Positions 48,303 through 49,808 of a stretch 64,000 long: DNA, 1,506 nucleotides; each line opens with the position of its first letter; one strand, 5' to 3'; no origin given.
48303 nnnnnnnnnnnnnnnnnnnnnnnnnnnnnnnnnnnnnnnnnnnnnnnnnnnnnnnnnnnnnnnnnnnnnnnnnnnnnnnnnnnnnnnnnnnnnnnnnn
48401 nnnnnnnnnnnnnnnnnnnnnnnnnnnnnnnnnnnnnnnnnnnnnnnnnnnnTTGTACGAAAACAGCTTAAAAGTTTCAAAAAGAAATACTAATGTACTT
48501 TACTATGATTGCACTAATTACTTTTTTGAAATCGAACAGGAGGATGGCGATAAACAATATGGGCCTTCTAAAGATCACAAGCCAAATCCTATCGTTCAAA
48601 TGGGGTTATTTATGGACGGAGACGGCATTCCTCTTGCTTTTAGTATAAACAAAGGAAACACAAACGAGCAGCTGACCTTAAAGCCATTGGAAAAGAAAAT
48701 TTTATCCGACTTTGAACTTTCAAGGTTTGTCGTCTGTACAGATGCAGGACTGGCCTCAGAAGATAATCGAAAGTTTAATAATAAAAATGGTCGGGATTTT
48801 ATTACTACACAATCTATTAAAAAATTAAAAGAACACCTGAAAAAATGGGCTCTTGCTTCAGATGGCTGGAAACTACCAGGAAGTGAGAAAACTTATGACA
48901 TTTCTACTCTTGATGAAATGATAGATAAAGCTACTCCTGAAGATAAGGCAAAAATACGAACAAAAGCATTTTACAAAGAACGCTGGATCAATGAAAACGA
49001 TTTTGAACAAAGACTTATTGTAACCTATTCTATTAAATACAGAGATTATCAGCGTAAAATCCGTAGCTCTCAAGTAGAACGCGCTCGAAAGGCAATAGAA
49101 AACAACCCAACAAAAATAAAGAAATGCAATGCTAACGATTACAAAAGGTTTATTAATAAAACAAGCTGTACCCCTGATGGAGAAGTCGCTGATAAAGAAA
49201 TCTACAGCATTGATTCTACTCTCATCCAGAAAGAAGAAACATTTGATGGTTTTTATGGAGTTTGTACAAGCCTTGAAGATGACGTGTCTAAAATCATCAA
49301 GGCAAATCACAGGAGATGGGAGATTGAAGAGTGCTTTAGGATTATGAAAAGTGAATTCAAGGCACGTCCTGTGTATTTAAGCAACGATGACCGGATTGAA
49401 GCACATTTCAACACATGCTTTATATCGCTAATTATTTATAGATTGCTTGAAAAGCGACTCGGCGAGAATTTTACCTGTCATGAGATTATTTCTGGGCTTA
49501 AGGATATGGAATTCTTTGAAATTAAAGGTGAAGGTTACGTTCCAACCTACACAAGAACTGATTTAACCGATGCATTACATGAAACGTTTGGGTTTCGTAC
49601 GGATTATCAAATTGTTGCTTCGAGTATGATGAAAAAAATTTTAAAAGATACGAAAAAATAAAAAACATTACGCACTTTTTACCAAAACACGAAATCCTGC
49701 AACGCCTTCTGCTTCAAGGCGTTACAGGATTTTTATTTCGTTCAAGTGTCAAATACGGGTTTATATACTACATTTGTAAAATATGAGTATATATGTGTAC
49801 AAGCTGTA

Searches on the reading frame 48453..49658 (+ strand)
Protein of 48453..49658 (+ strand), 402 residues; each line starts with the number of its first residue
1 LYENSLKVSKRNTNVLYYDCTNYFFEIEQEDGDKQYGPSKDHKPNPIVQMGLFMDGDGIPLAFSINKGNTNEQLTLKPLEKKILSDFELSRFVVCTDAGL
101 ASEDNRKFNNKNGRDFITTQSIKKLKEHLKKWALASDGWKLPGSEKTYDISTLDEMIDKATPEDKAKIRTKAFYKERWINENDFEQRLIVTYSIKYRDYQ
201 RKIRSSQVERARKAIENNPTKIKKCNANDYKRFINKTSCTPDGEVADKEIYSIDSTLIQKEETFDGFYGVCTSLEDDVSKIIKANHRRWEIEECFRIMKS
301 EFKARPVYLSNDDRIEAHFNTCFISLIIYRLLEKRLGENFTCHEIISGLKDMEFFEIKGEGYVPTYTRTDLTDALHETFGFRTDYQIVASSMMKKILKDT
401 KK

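Call 45: search_protein_families(library=pfam, max_evalue=0.000001, proteins=[window:48453-49658:+])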
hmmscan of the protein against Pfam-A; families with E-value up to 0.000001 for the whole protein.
window:48453-49658:+ (402 aa): 1 family
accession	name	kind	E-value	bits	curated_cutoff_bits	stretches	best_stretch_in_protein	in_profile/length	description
PF01609.27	DDE_Tnp_1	-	3.1e-11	43.8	23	0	146-327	58-199/200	Transposase DDE domain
